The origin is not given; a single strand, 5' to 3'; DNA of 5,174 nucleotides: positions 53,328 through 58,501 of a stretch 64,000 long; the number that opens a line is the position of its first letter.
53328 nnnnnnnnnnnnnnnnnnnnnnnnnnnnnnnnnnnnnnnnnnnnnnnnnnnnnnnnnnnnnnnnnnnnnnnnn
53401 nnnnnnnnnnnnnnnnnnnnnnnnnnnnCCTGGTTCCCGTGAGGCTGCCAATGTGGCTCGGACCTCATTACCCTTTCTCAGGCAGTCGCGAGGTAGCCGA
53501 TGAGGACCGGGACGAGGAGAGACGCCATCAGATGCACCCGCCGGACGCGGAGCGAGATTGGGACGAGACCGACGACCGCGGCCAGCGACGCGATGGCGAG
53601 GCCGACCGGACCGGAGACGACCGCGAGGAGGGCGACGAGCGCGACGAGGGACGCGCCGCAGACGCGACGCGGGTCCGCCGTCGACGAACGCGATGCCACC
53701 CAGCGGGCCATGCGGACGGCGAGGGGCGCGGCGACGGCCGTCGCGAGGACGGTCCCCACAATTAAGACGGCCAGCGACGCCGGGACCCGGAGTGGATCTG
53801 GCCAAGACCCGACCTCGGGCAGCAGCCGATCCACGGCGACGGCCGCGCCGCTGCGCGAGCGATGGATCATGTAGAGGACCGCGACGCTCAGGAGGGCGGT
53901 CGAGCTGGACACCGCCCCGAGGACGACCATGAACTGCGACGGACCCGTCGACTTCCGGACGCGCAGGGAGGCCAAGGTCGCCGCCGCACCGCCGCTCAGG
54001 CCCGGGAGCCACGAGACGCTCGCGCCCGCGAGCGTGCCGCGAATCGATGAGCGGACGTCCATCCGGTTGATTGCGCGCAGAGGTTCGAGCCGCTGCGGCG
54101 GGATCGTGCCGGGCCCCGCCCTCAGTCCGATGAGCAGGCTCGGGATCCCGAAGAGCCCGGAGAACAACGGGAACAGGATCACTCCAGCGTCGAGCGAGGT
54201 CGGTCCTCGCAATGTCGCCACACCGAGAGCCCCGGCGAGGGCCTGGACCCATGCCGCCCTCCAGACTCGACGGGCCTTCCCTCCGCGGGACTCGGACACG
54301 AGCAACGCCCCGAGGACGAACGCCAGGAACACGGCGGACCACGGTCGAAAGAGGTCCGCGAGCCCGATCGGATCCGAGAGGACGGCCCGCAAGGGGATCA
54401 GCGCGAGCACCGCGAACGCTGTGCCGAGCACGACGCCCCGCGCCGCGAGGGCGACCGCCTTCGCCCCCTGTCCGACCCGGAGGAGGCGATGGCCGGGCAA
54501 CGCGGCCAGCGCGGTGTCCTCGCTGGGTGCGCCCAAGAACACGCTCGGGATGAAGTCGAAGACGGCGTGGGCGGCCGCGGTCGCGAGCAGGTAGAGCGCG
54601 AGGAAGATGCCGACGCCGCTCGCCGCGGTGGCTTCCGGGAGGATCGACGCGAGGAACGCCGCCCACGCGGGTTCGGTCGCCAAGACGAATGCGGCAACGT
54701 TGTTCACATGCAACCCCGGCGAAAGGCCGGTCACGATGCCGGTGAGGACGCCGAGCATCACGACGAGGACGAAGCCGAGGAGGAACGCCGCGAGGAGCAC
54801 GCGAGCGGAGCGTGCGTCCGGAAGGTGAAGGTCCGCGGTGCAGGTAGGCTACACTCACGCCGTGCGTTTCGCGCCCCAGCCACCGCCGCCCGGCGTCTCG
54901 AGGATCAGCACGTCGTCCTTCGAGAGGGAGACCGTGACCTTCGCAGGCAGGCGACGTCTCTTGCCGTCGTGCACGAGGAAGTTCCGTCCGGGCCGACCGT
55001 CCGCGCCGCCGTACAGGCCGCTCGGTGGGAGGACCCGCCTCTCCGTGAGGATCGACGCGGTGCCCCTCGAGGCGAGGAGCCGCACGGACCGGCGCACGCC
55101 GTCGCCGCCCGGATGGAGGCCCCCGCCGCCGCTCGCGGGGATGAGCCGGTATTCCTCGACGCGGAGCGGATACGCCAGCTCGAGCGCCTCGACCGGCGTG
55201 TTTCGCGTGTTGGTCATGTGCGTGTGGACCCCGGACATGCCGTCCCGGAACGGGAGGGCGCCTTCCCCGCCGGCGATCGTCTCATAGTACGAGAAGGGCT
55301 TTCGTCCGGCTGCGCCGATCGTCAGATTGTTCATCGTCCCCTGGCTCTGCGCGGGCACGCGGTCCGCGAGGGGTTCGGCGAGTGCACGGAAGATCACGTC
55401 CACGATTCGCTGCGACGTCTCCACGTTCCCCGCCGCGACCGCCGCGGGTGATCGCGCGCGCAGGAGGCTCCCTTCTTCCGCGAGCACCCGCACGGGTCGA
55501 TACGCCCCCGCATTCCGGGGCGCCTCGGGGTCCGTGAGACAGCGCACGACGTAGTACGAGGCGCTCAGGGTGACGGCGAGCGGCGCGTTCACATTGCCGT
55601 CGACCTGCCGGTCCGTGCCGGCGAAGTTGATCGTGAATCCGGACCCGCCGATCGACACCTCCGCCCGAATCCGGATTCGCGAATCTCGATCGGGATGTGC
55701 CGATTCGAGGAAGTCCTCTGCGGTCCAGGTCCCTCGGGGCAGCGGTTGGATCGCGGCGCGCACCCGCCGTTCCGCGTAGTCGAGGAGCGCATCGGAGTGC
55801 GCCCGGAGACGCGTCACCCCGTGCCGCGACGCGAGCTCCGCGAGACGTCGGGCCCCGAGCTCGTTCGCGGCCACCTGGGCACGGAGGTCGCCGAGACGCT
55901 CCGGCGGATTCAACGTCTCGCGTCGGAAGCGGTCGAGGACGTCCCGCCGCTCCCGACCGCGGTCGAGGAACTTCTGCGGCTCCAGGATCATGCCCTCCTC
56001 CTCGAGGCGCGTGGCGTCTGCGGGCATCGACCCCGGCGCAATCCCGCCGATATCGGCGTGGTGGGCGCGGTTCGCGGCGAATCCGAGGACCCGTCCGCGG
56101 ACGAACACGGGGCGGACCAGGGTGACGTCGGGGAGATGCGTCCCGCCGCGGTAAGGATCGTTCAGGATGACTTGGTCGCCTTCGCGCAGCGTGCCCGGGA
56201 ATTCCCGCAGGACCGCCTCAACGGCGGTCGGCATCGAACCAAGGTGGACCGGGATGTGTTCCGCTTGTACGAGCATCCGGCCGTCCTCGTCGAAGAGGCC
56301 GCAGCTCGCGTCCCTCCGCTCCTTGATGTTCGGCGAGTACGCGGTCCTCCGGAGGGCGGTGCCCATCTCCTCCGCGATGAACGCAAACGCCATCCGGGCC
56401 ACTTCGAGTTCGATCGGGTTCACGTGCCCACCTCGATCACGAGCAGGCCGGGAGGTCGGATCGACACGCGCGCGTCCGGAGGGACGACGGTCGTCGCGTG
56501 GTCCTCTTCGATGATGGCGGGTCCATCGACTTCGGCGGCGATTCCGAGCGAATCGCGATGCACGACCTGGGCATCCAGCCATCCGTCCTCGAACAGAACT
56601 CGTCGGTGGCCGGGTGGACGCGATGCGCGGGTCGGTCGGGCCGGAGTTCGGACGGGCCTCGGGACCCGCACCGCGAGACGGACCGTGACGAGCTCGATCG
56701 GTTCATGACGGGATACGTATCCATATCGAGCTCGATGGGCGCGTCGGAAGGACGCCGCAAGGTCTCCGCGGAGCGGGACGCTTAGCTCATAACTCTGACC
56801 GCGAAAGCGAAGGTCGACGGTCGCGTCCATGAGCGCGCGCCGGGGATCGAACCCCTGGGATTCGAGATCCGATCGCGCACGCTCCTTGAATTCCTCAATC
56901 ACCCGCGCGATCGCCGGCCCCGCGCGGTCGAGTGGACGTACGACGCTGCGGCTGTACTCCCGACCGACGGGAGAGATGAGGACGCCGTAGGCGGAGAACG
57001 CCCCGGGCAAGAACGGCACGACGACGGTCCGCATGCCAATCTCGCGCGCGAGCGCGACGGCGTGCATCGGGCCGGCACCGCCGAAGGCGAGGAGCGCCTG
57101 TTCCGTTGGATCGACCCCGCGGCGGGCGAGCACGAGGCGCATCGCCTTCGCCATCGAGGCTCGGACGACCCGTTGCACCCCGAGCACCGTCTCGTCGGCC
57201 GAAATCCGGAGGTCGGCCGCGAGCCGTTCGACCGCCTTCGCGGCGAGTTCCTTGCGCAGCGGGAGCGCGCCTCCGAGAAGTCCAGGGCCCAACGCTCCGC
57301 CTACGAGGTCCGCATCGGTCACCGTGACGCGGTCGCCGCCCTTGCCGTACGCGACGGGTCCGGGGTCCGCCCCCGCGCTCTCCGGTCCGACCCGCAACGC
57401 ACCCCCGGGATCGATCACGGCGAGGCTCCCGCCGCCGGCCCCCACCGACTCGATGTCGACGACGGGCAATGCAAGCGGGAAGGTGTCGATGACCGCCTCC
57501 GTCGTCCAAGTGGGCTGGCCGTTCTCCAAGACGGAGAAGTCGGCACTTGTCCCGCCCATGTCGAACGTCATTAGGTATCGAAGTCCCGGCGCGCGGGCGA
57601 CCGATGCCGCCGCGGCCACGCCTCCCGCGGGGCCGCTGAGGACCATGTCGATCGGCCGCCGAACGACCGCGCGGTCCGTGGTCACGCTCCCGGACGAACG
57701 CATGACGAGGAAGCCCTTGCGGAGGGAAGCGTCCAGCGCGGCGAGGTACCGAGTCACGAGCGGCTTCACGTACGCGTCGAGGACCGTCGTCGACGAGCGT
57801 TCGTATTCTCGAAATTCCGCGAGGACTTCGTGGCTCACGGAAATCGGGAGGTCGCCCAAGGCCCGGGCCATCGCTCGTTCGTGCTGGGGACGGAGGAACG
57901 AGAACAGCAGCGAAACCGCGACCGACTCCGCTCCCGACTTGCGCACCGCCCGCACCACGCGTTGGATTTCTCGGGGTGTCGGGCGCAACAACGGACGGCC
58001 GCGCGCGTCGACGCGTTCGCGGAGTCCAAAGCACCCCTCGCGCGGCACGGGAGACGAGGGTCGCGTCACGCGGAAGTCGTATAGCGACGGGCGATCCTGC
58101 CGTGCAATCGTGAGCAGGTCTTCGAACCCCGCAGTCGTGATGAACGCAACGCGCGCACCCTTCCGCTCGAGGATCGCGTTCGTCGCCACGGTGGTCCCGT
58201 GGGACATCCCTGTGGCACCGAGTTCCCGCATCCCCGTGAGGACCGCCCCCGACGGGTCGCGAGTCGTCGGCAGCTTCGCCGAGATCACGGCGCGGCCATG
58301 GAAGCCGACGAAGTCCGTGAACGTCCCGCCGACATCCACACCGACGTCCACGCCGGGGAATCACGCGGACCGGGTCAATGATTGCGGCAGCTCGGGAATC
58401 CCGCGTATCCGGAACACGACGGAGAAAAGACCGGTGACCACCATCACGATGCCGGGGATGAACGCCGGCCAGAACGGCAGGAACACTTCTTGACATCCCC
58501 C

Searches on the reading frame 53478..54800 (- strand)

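Call 72: search_protein_families(library=pfam, proteins=[window:53478-54800:-], max_evalue=0.000001)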
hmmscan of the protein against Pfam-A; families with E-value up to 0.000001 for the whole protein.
window:53478-54800:- (440 aa): 1 family
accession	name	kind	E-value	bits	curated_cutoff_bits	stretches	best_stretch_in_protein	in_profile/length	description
PF01970.21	TctA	-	4.9e-41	141.2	28.9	1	12-425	2-422/423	Tripartite tricarboxylate transporter TctA family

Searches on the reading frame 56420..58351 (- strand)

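Call 72: search_protein_families(library=pfam, proteins=[window:56420-58351:-], max_evalue=0.000001)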
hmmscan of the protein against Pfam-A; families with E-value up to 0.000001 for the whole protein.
window:56420-58351:- (643 aa): 3 families
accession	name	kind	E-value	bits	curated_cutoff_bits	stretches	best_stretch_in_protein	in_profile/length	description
PF01968.24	Hydantoinase_A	-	1.6e-81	274.2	22.9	1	185-462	1-287/291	Hydantoinase/oxoprolinase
PF05378.19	Hydant_A_N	-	7.4e-42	143.5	25.2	1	3-165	2-172/176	Hydantoinase/oxoprolinase N-terminal region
PF19278.4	Hydant_A_C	-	1.6e-10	41.2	21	1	480-630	13-181/193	Hydantoinase/oxoprolinase C-terminal domain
